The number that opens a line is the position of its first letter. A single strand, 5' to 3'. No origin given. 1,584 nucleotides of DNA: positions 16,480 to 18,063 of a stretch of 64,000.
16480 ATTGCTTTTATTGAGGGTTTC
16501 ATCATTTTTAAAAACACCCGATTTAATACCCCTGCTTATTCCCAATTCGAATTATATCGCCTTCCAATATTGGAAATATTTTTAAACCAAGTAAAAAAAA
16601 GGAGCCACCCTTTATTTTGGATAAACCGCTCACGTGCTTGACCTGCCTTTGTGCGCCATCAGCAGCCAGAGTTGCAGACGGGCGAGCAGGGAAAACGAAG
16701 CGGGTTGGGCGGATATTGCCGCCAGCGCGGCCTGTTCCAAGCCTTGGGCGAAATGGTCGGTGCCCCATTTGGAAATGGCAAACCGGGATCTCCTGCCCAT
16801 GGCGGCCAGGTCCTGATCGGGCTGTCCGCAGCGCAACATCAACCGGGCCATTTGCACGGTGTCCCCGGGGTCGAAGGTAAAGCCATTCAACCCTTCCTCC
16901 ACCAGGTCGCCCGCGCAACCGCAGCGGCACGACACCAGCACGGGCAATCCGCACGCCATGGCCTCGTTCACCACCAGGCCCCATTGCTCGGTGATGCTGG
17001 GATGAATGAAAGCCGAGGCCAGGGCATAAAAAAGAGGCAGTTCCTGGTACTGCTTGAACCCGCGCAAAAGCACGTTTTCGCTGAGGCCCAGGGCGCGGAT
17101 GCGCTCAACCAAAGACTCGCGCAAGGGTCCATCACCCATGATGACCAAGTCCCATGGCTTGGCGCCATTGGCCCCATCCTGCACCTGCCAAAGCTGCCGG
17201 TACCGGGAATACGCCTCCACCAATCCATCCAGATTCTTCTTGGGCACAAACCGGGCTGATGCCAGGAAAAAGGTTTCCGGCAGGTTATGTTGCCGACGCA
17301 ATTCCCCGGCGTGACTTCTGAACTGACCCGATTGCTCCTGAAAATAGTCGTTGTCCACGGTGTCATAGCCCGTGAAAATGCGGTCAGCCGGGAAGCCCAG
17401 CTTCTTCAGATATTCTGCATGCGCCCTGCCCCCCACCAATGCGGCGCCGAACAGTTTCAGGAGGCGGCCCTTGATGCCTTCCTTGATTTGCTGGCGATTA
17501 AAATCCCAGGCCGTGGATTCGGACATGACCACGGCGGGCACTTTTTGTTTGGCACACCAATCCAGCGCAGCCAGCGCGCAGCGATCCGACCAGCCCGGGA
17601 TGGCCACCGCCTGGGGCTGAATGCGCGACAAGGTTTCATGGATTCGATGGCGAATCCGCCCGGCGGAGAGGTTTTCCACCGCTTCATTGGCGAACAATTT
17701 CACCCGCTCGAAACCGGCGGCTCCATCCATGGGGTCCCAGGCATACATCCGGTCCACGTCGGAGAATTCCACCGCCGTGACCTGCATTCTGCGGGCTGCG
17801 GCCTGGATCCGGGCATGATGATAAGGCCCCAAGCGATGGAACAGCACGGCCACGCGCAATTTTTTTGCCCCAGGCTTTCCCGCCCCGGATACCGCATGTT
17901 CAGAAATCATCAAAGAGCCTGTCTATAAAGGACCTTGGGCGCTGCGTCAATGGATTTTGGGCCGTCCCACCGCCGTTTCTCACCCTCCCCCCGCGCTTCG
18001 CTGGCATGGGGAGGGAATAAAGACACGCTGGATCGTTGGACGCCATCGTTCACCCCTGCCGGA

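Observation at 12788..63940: Mosaic (BIME-like) hairpin-repeat family fills eight intergenic arrays, about 5.8 kb or 9% of the window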

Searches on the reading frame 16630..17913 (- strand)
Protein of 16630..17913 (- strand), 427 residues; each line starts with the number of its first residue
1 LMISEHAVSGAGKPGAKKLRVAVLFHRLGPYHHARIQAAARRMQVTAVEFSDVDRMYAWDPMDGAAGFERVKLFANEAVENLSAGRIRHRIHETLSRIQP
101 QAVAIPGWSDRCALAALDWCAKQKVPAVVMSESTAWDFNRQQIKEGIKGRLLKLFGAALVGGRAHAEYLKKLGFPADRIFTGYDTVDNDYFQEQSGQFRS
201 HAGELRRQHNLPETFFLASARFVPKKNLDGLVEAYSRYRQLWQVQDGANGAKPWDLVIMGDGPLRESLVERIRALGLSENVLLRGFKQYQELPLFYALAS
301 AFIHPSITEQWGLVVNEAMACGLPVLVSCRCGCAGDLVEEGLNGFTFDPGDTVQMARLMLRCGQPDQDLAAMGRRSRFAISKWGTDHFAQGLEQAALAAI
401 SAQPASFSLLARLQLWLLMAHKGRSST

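Call 10: search_protein_families(library=pfam, proteins=[window:16630-17913:-])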
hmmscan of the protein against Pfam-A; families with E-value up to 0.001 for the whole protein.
window:16630-17913:- (427 aa): 3 families
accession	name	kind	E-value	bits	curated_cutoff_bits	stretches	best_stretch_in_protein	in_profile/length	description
PF00534.26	Glycos_transf_1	-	1.5e-30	106.4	26.4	1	206-360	6-153/172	Glycosyl transferases group 1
PF13692.12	Glyco_trans_1_4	-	6e-25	88.6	27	1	216-361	4-138/142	Glycosyl transferases group 1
PF20706.3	GT4-conflict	-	8.1e-12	45.3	26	1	213-342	197-324/385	Family 4 Glycosyltransferase in conflict systems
